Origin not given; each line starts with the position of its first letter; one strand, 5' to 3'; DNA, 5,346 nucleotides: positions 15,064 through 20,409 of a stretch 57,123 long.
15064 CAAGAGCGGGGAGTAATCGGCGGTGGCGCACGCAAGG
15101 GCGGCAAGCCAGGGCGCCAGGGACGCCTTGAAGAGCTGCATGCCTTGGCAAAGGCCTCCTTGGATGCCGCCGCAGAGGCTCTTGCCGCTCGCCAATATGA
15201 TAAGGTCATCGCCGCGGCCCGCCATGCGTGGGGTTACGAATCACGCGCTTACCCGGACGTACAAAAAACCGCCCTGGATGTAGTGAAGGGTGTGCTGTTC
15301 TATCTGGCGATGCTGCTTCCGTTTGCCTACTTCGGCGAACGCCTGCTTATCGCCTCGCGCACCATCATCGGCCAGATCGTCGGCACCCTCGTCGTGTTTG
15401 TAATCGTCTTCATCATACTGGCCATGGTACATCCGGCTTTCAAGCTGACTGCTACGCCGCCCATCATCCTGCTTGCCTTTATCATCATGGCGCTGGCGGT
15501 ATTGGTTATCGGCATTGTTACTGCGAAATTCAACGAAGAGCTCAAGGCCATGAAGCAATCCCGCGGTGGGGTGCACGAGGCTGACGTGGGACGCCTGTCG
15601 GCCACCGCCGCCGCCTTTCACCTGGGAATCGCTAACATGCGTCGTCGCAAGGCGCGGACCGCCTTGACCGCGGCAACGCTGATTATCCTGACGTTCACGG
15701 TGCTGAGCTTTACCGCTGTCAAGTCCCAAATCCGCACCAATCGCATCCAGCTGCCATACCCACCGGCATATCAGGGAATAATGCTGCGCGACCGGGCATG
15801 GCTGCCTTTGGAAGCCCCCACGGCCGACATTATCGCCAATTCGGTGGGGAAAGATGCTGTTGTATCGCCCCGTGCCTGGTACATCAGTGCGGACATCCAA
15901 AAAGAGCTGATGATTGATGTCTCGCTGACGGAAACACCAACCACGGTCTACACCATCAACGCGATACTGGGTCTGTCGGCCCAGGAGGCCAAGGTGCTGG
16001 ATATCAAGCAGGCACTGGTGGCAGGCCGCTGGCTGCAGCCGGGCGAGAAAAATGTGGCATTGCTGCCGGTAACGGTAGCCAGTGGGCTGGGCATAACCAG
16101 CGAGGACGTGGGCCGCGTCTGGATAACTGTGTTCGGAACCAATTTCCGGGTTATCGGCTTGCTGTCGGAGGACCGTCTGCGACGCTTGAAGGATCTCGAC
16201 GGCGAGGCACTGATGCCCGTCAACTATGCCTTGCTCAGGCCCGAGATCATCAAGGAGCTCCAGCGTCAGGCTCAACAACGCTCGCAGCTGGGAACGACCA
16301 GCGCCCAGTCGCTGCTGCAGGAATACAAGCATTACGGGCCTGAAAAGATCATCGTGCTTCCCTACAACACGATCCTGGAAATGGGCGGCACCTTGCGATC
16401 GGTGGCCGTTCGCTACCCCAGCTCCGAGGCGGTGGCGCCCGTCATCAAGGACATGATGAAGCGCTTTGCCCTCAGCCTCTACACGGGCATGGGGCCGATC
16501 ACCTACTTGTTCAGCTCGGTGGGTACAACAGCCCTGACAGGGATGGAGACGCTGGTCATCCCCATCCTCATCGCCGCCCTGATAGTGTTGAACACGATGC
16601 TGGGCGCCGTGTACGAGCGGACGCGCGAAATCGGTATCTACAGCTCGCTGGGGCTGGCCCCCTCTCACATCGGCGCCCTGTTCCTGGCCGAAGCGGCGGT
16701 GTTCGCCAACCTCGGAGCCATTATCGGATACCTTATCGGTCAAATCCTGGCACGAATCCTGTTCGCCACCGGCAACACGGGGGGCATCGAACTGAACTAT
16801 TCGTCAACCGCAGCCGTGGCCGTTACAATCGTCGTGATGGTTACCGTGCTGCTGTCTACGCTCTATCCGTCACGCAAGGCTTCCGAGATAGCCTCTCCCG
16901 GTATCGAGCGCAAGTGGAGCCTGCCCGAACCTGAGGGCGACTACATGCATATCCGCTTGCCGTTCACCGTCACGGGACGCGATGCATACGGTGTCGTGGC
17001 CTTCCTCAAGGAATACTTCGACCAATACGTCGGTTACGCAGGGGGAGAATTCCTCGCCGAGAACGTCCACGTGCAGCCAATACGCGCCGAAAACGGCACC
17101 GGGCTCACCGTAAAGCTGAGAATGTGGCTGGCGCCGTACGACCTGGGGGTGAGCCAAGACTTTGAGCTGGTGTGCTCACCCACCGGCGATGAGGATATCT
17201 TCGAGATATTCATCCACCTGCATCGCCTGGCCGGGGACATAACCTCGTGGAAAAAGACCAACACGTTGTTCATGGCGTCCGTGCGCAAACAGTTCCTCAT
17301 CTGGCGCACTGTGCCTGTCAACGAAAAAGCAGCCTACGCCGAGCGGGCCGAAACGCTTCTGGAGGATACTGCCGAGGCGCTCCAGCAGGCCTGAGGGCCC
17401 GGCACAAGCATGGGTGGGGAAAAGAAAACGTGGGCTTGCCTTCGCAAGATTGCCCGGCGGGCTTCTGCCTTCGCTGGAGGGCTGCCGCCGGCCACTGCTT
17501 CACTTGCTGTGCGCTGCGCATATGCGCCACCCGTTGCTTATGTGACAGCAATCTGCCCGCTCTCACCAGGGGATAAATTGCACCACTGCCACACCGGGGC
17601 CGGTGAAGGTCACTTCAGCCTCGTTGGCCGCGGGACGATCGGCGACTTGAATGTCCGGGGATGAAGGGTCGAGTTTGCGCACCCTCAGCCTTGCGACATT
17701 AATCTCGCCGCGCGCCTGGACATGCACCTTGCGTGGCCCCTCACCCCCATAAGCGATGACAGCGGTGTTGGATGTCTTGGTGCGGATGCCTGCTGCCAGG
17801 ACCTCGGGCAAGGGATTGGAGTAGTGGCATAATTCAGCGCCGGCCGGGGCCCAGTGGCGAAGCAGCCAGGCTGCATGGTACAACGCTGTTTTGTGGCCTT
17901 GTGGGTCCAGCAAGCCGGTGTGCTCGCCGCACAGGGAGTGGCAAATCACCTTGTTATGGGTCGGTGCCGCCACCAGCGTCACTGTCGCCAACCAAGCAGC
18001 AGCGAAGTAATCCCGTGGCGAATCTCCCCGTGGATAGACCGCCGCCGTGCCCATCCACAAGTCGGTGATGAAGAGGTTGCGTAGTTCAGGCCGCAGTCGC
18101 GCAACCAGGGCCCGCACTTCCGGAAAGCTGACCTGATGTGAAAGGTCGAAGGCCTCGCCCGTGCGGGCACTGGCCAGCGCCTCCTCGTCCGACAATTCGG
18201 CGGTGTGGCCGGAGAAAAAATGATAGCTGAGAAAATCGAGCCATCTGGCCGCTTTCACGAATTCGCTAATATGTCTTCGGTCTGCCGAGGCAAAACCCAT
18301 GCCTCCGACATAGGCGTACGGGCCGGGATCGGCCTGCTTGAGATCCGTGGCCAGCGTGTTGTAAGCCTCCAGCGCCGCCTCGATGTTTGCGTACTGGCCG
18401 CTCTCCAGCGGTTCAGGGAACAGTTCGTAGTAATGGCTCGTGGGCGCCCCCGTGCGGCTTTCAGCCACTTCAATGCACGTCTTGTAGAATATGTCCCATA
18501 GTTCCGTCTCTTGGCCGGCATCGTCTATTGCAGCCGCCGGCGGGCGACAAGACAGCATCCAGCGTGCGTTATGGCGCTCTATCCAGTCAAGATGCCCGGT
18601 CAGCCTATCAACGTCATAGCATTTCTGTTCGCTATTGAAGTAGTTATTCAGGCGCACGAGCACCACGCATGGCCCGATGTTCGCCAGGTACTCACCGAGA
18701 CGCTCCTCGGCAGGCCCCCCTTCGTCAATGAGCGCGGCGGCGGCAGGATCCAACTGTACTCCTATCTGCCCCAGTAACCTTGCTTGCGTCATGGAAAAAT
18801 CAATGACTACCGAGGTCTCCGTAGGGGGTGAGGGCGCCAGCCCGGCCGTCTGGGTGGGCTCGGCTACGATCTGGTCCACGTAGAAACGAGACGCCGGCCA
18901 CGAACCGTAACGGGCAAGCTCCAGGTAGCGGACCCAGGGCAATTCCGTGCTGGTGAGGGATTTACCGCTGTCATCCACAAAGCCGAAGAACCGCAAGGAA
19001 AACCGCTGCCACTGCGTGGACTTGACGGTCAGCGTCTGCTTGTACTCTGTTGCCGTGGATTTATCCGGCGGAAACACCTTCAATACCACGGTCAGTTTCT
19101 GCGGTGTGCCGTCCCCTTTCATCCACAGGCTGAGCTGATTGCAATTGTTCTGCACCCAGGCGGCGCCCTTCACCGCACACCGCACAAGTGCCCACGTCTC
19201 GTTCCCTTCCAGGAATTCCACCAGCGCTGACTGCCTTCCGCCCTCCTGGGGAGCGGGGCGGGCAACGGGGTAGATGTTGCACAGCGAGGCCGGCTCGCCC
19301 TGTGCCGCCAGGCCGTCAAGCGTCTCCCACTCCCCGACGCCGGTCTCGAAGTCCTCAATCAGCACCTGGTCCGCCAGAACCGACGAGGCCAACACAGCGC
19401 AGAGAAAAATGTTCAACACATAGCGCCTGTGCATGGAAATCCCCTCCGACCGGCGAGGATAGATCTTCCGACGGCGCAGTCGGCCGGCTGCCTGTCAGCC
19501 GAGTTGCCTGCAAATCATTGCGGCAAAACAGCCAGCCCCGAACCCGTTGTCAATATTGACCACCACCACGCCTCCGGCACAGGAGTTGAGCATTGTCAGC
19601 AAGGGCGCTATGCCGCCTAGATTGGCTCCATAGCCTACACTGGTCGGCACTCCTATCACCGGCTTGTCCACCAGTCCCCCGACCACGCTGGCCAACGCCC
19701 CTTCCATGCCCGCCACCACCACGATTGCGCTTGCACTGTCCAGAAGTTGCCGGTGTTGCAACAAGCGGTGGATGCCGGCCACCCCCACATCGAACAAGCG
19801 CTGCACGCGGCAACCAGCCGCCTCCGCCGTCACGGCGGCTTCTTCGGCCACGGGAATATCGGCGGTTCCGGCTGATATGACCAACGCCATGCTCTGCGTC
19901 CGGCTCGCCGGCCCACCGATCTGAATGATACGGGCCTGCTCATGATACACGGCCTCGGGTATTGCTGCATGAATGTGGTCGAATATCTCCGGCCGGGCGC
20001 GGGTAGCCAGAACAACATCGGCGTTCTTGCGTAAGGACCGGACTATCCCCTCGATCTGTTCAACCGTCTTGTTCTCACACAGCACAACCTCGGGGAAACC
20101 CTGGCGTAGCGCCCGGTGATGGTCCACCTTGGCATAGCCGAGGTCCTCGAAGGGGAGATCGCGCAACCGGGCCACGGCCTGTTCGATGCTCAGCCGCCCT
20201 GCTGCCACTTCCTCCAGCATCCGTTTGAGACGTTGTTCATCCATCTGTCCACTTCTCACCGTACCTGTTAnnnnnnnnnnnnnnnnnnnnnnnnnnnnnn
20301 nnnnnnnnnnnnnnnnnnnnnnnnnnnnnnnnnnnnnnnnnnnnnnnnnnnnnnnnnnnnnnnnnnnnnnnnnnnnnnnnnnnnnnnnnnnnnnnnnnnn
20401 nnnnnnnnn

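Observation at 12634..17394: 1,586-aa covalent fusion of a PA/M28 peptidase-like ectodomain to a complete FtsX/MacB-type permease, with no ABC ATPase nearby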

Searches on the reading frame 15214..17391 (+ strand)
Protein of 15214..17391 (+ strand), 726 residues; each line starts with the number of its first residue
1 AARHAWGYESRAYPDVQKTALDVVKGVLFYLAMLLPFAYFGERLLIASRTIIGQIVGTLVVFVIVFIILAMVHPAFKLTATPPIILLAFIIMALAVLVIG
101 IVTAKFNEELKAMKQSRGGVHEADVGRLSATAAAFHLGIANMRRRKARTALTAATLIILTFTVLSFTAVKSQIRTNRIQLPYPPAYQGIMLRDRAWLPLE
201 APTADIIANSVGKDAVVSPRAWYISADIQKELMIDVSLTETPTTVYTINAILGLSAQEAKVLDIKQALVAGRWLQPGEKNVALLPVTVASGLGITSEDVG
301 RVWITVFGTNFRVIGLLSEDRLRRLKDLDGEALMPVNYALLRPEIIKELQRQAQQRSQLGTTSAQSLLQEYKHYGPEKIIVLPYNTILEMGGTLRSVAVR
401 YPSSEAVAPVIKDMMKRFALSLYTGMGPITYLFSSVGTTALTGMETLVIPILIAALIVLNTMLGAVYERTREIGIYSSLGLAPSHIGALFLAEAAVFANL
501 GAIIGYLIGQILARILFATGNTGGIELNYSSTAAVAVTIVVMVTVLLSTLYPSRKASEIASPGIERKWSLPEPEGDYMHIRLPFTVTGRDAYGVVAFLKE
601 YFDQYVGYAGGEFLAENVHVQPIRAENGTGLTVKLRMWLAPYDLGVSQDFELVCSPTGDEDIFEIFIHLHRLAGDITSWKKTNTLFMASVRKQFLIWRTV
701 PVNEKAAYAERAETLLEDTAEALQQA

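Call 42: predict_structure(alignment_id=A4)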
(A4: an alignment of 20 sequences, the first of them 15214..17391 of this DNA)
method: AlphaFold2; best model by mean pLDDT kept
length: 726 residues; sequences in the alignment: 20
mean_pLDDT: 72.7   pTM: 0.43
mean pLDDT of the five models: 72.7, 68.4, 67.6, 67.5, 64.1
residues with pLDDT >= 90: 110; 70-90: 327; 50-70: 202; < 50: 87
segments of 3 or more residues with pLDDT < 50: 1-20, 118-128, 168-174, 355-368, 436-444, 472-481, 521-530, 561-565
pLDDT, mean of each block of 10 residues (from residue 1): 31 39 62 78 75 78 81 59 66 70 69 53 46 65 68 69 54 56 88 76 72 87 83 90 90 92 88 90 95 91 91 94 88 85 69 47 44 88 89 89 82 62 84 54 53 67 60 46 62 75 73 63 42 65 73 62 54 87 70 85 78 84 81 89 87 79 82 89 84 73 76 77 54
secondary structure, 60 per line:
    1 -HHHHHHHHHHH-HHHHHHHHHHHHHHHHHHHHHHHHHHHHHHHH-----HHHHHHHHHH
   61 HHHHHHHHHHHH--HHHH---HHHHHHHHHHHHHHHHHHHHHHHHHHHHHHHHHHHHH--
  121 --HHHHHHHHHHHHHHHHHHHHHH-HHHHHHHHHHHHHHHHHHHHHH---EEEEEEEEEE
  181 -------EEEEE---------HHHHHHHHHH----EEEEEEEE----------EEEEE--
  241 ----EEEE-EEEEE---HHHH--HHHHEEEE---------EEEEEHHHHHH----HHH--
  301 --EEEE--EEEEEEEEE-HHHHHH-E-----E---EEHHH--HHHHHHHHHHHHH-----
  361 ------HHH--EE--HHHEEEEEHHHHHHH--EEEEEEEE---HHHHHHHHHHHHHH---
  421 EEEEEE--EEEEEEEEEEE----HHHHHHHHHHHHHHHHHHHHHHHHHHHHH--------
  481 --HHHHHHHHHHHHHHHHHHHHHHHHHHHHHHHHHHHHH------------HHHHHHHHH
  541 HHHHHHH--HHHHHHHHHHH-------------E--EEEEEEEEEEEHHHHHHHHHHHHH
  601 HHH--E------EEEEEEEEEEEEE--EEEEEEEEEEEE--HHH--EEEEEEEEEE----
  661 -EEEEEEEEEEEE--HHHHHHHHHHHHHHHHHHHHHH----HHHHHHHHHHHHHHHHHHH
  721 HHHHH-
elements in order (helices of 4 or more, strands of 3 or more residues): H2-12 H14-45 H51-72 H75-78 H82-118 H123-144 H146-167 E171-180 E188-192 H202-211 E216-223 E234-238 E245-248 E250-254 H258-261 H264-267 E268-271 E281-285 H286-291 E303-306 E309-317 H319-324 H343-355 E379-383 H384-390 E393-400 H404-417 E421-426 E429-439 H444-472 H483-519 H532-547 H550-560 E577-587 H588-603 E613-625 E628-639 E647-656 E662-673 H676-697 H702-725
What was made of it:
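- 15520..15663 (+): Residues 963-1010: basic cytoplasmic linker or elbow helix (NMRRRK). Helical in AF2 (call 42).
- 15664..16554 (+): Residues 1011-1307: FtsX/MacB TM1 plus the periplasmic core domain. AF2 pLDDT 85-95 over the domain (call 42).
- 16864..17391 (+): Residues 1411-1586: conserved cytoplasmic C-terminal alpha/beta domain (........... and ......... motifs) with no Walker motifs. AF2 shows beta-alpha-beta4-alpha2 with pLDDT about 80-89 (call 42).
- The C-half model has only moderate confidence (pLDDT 72.7, pTM 0.43, call 42).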

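Call 46: fold_search(model_id=the predicted structure, library=pdb)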
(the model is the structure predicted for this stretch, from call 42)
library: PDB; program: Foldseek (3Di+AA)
matches with E <= 10: 912; with E <= 0.001: 29
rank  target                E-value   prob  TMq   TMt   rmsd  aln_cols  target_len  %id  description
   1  5gko_A                7.2e-12  1.00  0.23  0.26  18.6       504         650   17  Crystal structure of tripartite-type ABC transporter, MacB from Acinetobacter baumannii (released 2017-11-15)
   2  5lil_A                2.1e-11  1.00  0.21  0.25  17.1       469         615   16  Structure of Aggregatibacter actinomycetemcomitans MacB bound to ATPyS (P21) (released 2017-11-15)
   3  5lj7_B                6.4e-11  1.00  0.22  0.26  16.8       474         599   16  Structure of Aggregatibacter actinomycetemcomitans MacB bound to ATP (P21) (released 2017-11-15)
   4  5lil_B                1.0e-10  1.00  0.23  0.27  17.0       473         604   16  Structure of Aggregatibacter actinomycetemcomitans MacB bound to ATPyS (P21) (released 2017-11-15)
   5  9rlc_E                3.2e-10  1.00  0.17  0.27  20.4       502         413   14  LolCDE complex with Lpp lipoprotein (released 2026-01-21)
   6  5xu1_M                5.7e-10  1.00  0.20  0.35  20.2       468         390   17  Structure of a non-canonical ABC transporter from Streptococcus pneumoniae R6 (released 2018-01-24)
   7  5lj6                  7.9e-10  1.00  0.22  0.26  17.3       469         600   15  Structure of Aggregatibacter actinomycetemcomitans MacB bound to ATPyS (P6522) (released 2017-11-15)
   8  9rld_E                9.2e-10  1.00  0.20  0.32  19.5       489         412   13  LolCDE complex with Lpp lipoprotein (released 2026-01-21)
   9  9rli_E                1.1e-09  1.00  0.19  0.31  20.0       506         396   13  LolCDEdelta(235-252) complex with Pal lipoprotein (released 2026-01-21)
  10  9xro_E                2.5e-09  1.00  0.18  0.31  19.2       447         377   13  LolCDE in complex with SMT-738_3 (released 2026-03-18)
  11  9rld_C                3.0e-09  1.00  0.19  0.31  18.0       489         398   16  LolCDE complex with Lpp lipoprotein (released 2026-01-21)
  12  5lj7_A                4.2e-09  1.00  0.21  0.26  16.0       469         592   16  Structure of Aggregatibacter actinomycetemcomitans MacB bound to ATP (P21) (released 2017-11-15)
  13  5nik_J                5.3e-09  1.00  0.21  0.24  18.9       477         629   19  Structure of the MacAB-TolC ABC-type tripartite multidrug efflux pump (released 2017-05-24)
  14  5xu1_S                2.3e-08  1.00  0.21  0.37  20.0       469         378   17  Structure of a non-canonical ABC transporter from Streptococcus pneumoniae R6 (released 2018-01-24)
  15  7v8i_C                5.2e-08  1.00  0.19  0.32  17.6       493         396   15  LolCD(E171Q)E with bound AMPPNP in nanodiscs (released 2022-08-31)
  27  5c59_C                1.1e-04  1.00  0.17  0.54   7.5       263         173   13  Crystal structure of the periplasmic region of MacB from E. coli (released 2016-06-22)
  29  5c59_A                5.0e-04  1.00  0.16  0.51   7.7       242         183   13  Crystal structure of the periplasmic region of MacB from E. coli (released 2016-06-22)
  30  5lj8_B                1.4e-03  1.00  0.16  0.46   8.5       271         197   12  Structure of the E. coli MacB periplasmic domain (P21) (released 2017-11-15)
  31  5lj8_A                1.7e-03  1.00  0.15  0.43   8.7       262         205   13  Structure of the E. coli MacB periplasmic domain (P21) (released 2017-11-15)
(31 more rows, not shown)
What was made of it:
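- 15664..16554 (+): Foldseek hits to MacB periplasmic domains 5c59 and 5lj8 and to whole MacB and LolCDE (call 46).
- On Type VII ABC transporter permease (MacB/LolCE/FtsX superfamily): The AF2 model matches MacB, LolCDE, Spr0694-0695, HrtBA and YtrEF at Foldseek E 7e-12 to 1e-7, and isolated MacB periplasmic domains at 1e-4 (calls 42, 46).
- Closest known: LolCDE. Same: Foldseek matches LolC and LolE at E 1e-9 to 1e-10 (call 46).
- Closest known: MacB. Same: It is the top structural match (5gko, 5lil, 5nik), and the periplasmic core domain matches 5c59 and 5lj8 (call 46).
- Foldseek ranks MacB, LolCDE and HrtBA far above FtsEX (E 7e-12 against 6e-3, call 46).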

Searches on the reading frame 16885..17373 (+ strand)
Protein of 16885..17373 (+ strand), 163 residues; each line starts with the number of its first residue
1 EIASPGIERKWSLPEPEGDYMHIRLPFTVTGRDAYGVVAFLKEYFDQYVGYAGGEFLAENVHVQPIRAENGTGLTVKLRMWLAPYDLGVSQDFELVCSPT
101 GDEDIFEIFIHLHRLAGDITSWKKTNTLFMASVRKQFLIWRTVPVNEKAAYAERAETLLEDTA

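Call 67: search_solved_structures(query=A7, max_evalue=10)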
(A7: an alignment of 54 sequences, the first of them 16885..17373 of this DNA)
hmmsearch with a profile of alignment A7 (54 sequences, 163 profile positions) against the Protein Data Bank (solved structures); distinct sequences matched with E-value up to 10: 0.

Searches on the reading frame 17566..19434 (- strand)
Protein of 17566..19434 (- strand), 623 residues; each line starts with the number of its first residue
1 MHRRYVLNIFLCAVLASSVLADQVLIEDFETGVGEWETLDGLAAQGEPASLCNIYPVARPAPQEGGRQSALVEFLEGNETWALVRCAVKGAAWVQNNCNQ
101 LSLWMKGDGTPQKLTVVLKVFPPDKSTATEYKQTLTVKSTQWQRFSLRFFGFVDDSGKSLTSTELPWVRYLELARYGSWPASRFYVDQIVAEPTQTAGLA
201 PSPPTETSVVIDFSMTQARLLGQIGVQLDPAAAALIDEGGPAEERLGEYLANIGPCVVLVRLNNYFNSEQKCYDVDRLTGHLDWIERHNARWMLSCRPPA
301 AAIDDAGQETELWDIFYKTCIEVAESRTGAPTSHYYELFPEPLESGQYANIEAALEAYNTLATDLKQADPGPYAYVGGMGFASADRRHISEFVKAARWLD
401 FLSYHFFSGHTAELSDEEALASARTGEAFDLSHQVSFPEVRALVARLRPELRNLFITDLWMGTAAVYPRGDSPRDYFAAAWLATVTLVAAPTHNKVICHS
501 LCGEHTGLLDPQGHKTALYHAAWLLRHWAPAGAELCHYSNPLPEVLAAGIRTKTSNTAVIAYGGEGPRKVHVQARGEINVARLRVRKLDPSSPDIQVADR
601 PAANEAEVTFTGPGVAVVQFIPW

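Call 7: search_protein_families(library=pfam, proteins=[window:17566-19434:-], max_evalue=0.001)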
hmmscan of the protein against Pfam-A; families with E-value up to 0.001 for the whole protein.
window:17566-19434:- (623 aa): 0 families

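Call 37: search_protein_families(library=ncbifam, proteins=[window:17566-19434:-], max_evalue=0.001)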
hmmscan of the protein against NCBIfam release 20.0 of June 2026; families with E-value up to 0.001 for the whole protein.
window:17566-19434:- (623 aa): 0 families

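Call 82: search_protein_families(library=pfam, proteins=[window:17566-19434:-], max_evalue=0.1)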
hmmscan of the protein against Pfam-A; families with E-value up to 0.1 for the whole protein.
window:17566-19434:- (623 aa): 1 family
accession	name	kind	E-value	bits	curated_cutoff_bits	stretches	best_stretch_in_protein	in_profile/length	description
PF08547.18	CIA30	-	0.062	13.8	24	0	81-154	51-120/157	Complex I intermediate-associated protein 30 (CIA30)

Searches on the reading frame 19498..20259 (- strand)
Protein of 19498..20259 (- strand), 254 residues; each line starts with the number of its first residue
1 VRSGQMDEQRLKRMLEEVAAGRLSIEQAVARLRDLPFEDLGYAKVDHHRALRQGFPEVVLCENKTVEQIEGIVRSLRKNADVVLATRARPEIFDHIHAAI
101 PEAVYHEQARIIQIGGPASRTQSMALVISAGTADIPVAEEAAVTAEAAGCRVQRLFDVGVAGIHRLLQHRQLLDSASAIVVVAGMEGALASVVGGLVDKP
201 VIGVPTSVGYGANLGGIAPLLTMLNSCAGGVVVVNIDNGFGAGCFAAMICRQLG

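Call 7: search_protein_families(library=pfam, proteins=[window:19498-20259:-], max_evalue=0.001)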
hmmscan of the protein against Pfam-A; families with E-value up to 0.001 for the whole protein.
window:19498-20259:- (254 aa): 1 family
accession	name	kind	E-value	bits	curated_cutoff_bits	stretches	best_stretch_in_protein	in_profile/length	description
PF00731.26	AIRC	-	1.9e-12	47.4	30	1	126-250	3-127/148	AIR carboxylase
